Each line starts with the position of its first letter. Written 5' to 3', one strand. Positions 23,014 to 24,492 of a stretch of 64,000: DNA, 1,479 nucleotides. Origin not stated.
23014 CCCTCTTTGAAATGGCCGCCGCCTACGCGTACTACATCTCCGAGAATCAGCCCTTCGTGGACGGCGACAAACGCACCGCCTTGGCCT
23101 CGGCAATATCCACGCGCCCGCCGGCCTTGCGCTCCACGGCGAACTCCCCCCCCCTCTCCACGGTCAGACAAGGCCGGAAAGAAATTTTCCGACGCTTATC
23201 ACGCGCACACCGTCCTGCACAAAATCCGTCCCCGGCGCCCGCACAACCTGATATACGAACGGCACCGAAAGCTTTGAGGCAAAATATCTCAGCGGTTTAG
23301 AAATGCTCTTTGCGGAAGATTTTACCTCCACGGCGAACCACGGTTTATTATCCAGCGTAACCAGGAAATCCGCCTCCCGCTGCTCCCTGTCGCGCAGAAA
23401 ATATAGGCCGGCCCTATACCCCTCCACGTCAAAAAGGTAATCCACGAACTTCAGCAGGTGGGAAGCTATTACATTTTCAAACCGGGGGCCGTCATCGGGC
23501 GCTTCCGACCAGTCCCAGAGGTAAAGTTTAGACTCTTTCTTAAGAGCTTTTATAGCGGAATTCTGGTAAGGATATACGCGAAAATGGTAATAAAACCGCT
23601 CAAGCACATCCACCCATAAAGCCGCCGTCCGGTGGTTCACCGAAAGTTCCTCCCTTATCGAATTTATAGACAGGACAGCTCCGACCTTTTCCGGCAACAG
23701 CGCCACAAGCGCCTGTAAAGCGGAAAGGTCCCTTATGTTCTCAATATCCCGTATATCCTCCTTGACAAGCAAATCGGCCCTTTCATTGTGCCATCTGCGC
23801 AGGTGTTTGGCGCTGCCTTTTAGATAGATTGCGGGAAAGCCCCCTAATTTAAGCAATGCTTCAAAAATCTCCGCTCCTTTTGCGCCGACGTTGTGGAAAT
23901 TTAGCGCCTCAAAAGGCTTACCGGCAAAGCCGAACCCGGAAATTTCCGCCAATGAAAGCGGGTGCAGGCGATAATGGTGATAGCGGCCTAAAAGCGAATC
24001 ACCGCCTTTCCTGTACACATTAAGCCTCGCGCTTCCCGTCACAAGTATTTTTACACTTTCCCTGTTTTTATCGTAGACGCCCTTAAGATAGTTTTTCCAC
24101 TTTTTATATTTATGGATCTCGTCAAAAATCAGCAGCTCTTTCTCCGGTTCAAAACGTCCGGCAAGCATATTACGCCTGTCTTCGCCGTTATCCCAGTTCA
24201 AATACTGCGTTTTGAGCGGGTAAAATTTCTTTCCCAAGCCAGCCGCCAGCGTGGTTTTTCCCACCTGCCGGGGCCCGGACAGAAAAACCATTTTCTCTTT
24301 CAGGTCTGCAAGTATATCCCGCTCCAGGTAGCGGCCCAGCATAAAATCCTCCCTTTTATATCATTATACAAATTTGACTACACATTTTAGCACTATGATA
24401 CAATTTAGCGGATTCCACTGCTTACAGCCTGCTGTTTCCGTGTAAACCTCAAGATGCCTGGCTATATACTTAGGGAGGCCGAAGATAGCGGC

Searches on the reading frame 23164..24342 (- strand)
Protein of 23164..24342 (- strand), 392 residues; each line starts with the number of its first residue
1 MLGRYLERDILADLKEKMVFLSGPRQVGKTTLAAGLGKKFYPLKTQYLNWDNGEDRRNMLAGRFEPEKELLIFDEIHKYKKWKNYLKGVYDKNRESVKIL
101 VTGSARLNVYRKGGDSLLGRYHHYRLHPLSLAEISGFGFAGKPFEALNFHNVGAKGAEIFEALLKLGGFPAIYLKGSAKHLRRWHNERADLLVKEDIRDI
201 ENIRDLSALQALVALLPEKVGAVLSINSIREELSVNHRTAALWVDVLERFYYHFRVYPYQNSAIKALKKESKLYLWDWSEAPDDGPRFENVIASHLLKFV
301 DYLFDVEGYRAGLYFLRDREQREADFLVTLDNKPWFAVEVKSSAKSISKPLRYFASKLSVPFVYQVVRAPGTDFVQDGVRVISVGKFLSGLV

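Call 70: search_protein_families(library=pfam, proteins=[window:23164-24342:-], max_evalue=0.0001)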
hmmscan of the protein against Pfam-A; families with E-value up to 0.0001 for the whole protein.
window:23164-24342:- (392 aa): 2 families
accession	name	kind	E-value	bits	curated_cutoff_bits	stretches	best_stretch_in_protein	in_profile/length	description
PF13173.12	AAA_14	-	1.8e-27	96.3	27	1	16-134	2-128/129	AAA domain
PF13635.12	DUF4143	-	8.2e-25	87.8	28.1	1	195-343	2-160/160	Domain of unknown function (DUF4143)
